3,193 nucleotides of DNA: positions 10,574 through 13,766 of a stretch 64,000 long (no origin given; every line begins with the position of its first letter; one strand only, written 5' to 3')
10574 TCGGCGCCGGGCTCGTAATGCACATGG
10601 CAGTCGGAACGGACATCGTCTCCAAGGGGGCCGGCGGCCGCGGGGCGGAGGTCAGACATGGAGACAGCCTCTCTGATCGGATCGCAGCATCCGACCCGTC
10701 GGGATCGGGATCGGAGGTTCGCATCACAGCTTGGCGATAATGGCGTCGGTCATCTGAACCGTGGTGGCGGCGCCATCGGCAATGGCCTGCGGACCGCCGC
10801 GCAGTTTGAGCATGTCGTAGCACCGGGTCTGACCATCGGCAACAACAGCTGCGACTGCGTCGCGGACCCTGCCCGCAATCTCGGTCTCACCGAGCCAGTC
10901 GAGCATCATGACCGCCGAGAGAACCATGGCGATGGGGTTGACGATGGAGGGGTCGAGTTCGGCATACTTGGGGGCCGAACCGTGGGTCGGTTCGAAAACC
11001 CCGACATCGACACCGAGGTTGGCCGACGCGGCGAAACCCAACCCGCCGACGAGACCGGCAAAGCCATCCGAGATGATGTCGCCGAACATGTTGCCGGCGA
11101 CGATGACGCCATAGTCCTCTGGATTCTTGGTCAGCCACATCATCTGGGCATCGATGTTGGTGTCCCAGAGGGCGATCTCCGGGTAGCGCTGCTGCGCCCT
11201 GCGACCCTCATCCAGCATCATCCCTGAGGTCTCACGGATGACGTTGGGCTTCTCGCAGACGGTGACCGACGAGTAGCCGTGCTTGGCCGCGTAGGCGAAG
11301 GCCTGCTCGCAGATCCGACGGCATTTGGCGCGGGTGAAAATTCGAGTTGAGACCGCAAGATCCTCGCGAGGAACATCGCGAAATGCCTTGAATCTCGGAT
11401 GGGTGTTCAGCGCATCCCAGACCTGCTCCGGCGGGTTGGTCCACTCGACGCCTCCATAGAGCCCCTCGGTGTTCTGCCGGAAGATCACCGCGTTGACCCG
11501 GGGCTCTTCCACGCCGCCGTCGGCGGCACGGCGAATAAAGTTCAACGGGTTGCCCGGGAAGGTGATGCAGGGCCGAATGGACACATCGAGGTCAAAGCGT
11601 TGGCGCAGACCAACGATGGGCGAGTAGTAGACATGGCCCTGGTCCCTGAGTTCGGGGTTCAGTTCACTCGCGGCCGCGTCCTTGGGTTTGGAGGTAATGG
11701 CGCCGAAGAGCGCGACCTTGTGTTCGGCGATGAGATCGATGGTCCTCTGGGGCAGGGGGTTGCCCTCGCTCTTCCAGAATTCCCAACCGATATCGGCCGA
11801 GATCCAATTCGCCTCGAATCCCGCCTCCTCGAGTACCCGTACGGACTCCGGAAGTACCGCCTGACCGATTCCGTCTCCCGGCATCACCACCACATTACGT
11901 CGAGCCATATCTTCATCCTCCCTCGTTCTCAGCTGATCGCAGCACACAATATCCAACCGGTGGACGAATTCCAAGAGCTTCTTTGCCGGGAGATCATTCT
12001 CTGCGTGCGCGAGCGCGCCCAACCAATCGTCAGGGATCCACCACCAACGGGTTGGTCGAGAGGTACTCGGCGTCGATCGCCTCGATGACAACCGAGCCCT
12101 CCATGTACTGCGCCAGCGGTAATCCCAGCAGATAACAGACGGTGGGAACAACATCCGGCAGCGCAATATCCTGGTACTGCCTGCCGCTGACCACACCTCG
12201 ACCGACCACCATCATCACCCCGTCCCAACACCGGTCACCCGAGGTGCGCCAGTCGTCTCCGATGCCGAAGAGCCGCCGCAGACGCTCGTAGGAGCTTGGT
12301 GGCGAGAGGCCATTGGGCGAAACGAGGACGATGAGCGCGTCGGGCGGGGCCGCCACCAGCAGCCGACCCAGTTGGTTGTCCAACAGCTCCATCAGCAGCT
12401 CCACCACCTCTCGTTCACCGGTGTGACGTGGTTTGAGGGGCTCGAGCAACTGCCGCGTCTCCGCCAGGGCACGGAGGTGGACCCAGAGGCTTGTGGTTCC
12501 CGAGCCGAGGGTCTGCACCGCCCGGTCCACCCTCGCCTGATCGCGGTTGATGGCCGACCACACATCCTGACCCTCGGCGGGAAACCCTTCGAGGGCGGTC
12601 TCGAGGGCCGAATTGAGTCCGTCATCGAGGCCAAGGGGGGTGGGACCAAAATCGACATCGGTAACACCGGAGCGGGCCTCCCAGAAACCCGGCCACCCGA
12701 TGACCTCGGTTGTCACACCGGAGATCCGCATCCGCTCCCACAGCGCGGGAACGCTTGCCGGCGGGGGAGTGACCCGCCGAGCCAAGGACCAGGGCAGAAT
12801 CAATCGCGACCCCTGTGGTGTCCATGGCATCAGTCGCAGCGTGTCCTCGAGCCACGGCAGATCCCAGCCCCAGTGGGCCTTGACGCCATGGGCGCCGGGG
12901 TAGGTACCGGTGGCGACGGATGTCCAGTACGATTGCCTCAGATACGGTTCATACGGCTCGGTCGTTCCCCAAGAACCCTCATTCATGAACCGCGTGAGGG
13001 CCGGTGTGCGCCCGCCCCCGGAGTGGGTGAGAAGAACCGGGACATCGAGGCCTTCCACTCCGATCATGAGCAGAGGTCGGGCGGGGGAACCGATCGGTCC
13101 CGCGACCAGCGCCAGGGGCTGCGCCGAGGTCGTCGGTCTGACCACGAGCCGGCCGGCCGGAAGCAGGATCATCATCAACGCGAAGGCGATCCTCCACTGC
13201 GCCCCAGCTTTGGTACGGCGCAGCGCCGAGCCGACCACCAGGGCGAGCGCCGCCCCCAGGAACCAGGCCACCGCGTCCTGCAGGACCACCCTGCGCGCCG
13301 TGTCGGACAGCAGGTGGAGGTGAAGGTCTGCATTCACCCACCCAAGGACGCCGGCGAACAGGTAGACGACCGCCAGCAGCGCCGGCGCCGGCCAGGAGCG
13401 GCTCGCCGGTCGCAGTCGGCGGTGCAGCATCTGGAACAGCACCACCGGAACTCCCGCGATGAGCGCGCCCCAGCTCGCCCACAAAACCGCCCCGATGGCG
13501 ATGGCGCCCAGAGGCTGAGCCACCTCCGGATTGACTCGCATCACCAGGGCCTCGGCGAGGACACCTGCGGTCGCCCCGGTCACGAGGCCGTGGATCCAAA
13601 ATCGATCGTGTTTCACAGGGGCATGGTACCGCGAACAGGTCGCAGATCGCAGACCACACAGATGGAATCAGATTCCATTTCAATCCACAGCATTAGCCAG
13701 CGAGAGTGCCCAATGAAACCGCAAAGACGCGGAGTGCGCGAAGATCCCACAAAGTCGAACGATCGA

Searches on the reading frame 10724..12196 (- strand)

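Call 76: search_protein_families(library=pfam, proteins=[window:10724-12196:-], max_evalue=0.00001)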
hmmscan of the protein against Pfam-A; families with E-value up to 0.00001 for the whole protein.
window:10724-12196:- (490 aa): 1 family
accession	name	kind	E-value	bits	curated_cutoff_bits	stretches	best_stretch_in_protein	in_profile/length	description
PF00180.25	Iso_dh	-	1.1e-71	242.4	27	1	101-486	1-348/348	Isocitrate/isopropylmalate dehydrogenase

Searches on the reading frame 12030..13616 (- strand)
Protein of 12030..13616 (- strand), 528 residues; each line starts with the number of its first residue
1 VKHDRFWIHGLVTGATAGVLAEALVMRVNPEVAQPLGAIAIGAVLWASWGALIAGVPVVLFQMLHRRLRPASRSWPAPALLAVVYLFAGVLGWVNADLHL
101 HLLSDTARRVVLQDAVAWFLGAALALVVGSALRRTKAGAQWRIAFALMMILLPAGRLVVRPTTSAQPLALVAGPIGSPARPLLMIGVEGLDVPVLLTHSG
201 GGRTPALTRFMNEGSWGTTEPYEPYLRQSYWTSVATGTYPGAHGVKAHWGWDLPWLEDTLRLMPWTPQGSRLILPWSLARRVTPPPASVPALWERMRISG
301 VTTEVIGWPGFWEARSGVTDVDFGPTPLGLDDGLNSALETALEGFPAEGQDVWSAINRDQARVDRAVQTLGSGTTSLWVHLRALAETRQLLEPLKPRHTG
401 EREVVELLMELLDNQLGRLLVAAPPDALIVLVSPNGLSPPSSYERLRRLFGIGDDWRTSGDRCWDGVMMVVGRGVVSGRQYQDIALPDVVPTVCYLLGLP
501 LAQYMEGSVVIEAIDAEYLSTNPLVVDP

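Call 76: search_protein_families(library=pfam, proteins=[window:12030-13616:-], max_evalue=0.00001)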
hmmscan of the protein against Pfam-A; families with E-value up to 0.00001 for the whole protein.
window:12030-13616:- (528 aa): 1 family
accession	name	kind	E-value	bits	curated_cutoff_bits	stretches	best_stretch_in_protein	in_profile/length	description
PF01663.27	Phosphodiest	-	2.3e-08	34.5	23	1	182-344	1-135/342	Type I phosphodiesterase / nucleotide pyrophosphatase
